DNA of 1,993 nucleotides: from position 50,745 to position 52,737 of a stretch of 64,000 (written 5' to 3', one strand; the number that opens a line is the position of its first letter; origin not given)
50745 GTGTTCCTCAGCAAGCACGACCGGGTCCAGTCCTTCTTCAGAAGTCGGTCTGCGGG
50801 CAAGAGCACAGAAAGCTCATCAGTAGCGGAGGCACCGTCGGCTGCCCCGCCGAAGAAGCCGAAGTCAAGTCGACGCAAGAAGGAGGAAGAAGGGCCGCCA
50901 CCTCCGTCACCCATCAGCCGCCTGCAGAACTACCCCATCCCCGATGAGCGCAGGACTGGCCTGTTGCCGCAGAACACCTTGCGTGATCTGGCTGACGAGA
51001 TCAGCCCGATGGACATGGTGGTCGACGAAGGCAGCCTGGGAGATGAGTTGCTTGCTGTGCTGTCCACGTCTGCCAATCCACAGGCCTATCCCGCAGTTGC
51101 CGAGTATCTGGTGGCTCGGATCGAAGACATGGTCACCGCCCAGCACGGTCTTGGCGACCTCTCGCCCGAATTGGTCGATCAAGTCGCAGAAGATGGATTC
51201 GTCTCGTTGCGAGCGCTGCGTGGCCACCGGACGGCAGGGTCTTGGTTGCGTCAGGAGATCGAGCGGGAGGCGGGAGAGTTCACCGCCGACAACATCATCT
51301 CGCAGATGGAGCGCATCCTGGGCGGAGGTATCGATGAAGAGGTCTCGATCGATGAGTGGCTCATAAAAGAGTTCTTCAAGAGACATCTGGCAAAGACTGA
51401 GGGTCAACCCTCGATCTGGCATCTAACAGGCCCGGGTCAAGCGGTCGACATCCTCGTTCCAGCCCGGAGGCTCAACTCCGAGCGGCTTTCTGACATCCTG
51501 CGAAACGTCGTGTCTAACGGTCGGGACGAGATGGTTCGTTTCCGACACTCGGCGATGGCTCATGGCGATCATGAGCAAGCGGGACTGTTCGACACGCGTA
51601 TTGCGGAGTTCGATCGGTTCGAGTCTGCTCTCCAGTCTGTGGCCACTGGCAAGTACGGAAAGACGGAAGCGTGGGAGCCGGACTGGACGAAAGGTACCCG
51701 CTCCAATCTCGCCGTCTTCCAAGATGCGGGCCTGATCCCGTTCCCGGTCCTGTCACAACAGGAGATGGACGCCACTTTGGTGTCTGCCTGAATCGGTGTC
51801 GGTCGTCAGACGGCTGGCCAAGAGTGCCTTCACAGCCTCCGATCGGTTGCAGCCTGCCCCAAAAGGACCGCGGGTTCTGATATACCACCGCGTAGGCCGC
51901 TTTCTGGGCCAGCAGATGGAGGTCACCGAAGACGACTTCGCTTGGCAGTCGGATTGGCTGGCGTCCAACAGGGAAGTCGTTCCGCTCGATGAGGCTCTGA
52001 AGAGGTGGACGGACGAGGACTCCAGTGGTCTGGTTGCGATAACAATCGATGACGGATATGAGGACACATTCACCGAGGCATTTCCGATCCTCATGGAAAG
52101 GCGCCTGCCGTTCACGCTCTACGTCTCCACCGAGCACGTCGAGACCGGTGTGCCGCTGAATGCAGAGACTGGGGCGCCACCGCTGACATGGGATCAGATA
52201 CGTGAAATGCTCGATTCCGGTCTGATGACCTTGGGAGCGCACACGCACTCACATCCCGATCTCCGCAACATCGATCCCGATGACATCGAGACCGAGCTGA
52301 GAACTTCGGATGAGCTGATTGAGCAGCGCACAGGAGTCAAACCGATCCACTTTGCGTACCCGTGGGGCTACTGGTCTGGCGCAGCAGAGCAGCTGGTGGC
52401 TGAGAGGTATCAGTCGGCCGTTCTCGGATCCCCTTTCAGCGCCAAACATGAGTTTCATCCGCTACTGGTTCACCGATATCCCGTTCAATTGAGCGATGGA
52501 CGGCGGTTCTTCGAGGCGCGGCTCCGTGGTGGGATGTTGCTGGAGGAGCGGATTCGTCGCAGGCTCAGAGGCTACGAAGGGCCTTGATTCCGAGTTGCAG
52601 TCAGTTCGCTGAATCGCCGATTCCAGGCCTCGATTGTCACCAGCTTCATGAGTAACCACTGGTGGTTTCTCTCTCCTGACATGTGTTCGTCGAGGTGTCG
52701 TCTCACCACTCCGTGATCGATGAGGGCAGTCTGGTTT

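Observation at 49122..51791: Wzz-like copolymerase fused to a BY-kinase-like pseudo-ATPase and an unrecognisable 330-aa C-terminal domain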

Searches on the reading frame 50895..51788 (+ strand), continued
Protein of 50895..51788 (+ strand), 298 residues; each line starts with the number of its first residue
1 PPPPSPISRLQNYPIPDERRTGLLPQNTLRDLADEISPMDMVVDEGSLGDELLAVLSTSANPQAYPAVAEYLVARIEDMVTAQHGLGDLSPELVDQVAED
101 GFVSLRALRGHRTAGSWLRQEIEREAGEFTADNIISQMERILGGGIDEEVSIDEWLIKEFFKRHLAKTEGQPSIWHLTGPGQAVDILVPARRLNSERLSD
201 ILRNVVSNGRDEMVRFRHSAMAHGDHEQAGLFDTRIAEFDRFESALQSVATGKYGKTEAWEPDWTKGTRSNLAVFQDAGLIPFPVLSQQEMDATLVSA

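Call 68: fold_search(model_id=the predicted structure, library=pdb)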
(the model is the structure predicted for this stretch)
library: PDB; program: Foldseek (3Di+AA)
matches with E <= 10: 237; with E <= 0.001: 6
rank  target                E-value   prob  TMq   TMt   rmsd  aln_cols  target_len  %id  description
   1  9ewz_C                5.0e-06  1.00  0.53  0.15  11.4       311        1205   15  Cryo-EM structure of the E. coli BrxX methyltransferase in complex with DNA (released 2025-03-05)
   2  8c45_A                1.9e-05  1.00  0.51  0.15   9.1       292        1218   14  PglX methyltransferase from the Salmonella BREX phage defence system (aka BrxX) (released 2024-07-10)
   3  8zek_A                2.1e-05  1.00  0.52  0.15  10.8       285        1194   15  Cryo-EM structure of the E. coli BrxX methyltransferase complexed with Ocr (released 2024-12-11)
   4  9ex7_A                2.6e-05  1.00  0.57  0.16   5.3       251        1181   15  Cryo-EM structure of the E. coli BrxX methyltransferase in complex with Ocr (released 2025-03-05)
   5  8c45_B                3.4e-05  1.00  0.54  0.15   8.9       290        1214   15  PglX methyltransferase from the Salmonella BREX phage defence system (aka BrxX) (released 2024-07-10)
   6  8q56_A                9.5e-05  1.00  0.47  0.13   6.4       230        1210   15  PglX methyltransferase of Salmonella BREX phage defence system (aka BrxX) bound to inhibitor Ocr (released 2024-08-21)
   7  8e12_B                7.4e-02  0.87  0.19  0.32  12.3       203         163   14  Homotrimeric variant of tcTRP9, BGL14 (released 2023-04-12)
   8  8e12_C                1.5e-01  0.69  0.21  0.34  12.3       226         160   14  Homotrimeric variant of tcTRP9, BGL14 (released 2023-04-12)
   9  9mg8_B                2.8e-01  0.10  0.14  0.12  17.7       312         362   12  Crystal Structure of b-iTHR-110 (released 2025-12-17)
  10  3etv                  2.9e-01  0.09  0.14  0.14  17.2       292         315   11  Crystal structure of a Tip20p-Dsl1p fusion protein (released 2009-01-20)
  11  8e0m_L                3.4e-01  0.63  0.19  0.32  13.4       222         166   13  Homotrimeric variant of tcTRP9, BGL15 (released 2023-04-12)
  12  8fkp_NO               3.4e-01  0.13  0.19  0.18  20.5       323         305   11  Human nucleolar pre-60S ribosomal subunit (State A1) (released 2023-07-12)
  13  8e0m_G                4.3e-01  0.41  0.19  0.33  13.2       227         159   13  Homotrimeric variant of tcTRP9, BGL15 (released 2023-04-12)
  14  4d10_D                4.8e-01  0.10  0.14  0.12  17.6       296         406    9  Crystal structure of the COP9 signalosome (released 2014-07-23)
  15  9sob_A                5.6e-01  0.08  0.17  0.09  20.5       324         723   15  Structural Model of the Nuclear Pore Complex in Arabidopsis thaliana (released 2025-11-05)
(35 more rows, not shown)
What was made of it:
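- The six Foldseek hits with E < 1e-3 are all BrxX/PglX (call 68).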

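Call 84: list_cluster_members(proteins=[P0097, P0103, P0111, P0115, P0119])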
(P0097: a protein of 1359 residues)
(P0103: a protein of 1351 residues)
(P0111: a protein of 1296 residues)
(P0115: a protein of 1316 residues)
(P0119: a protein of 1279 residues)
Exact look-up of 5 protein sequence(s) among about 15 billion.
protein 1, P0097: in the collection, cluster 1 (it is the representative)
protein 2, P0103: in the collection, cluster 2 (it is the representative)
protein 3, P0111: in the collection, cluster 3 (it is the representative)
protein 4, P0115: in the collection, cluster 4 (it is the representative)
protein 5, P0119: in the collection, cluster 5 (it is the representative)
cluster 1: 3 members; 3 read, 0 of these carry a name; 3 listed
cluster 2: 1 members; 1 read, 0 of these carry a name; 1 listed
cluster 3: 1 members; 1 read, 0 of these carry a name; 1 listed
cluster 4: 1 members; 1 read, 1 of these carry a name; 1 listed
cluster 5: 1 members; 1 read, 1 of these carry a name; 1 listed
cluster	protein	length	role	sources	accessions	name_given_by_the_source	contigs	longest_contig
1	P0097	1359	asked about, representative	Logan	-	-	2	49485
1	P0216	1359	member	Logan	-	-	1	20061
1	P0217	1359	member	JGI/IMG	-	-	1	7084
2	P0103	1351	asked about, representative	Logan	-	-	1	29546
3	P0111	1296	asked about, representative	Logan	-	-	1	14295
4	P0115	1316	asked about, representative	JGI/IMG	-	hypothetical protein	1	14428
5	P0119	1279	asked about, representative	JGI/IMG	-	hypothetical protein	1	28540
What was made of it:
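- Tried and rejected: No names or accessions are held for them (call 84).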

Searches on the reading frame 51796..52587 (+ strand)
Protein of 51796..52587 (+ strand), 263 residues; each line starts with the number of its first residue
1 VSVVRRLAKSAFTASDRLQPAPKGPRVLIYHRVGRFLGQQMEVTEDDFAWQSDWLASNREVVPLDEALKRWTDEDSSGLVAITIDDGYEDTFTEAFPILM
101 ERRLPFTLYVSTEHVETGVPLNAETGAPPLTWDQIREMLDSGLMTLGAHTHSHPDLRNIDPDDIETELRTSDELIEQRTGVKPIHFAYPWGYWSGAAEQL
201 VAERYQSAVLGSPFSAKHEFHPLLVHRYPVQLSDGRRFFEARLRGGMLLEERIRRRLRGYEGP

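Call 10: search_protein_families(library=pfam, proteins=[window:51796-52587:+], max_evalue=0.001)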
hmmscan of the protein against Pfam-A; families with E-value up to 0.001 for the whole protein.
window:51796-52587:+ (263 aa): 1 family
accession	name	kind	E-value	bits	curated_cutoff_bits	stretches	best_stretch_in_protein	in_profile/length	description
PF01522.26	Polysacc_deac_1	-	3.5e-25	88.8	23.1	1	76-201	5-116/124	Polysaccharide deacetylase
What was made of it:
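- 51796..52587 (+): Downstream operon partner: NodB-type polysaccharide deacetylase, starting 4 nt after the target's stop. Pfam Polysacc_deac_1 (call 10).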

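Call 87: search_protein_families(library=ncbifam, proteins=[window:51796-52587:+], max_evalue=0.1)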
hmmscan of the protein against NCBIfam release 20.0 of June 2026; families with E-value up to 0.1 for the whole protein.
window:51796-52587:+ (263 aa): 12 families
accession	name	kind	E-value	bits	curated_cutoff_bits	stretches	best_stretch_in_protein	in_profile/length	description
TIGR03938.2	deacetyl_PgaB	equivalog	1.5e-14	53.2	321.9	1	27-152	5-144/621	poly-beta-1,6-N-acetyl-D-glucosamine N-deacetylase PgaB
TIGR02884.1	spore_pdaA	equivalog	1.4e-07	31.5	298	1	71-195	30-142/224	delta-lactam-biosynthetic de-N-acetylase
TIGR02764.1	spore_ybaN_pdaB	equivalog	5.9e-07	29.5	237.4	1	79-200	7-115/191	polysaccharide deacetylase family sporulation protein PdaB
TIGR03933.1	PIA_icaB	equivalog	7.7e-07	28.9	248.35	1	42-194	34-192/245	intercellular adhesin biosynthesis polysaccharide N-deacetylase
TIGR02873.1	spore_ylxY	hypoth_equivalog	1.2e-06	27.9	391.5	1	134-205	128-199/268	probable sporulation protein, polysaccharide deacetylase family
NF050820.1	PolSacchBiosHfsH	equivalog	1.5e-06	28.1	400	1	78-206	34-156/249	oligosaccharide deacetylase HfsH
NF011177.0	PRK14582.1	equivalog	1.8e-06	26.6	923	1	73-153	102-189/671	poly-beta-1,6-N-acetyl-D-glucosamine N-deacetylase PgaB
NF011176.0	PRK14581.1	equivalog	2.8e-06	25.8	1091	1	35-153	65-188/673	poly-beta-1,6-N-acetyl-D-glucosamine N-deacetylase PgaB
TIGR04243.1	nodulat_NodB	equivalog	9.7e-06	25.2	240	1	80-201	4-113/197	chitooligosaccharide deacetylase NodB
NF045821.1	PgAcgDacpgdA1_Bac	equivalog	0.00059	18.8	400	1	135-192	133-189/282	peptidoglycan-N-acetylglucosamine deacetylase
TIGR00747.1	fabH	subfamily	0.032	13.3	292.1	1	158-189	16-47/322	beta-ketoacyl-ACP synthase III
NF006829.0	PRK09352.1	subfamily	0.078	11.9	249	0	158-187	18-47/322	beta-ketoacyl-ACP synthase 3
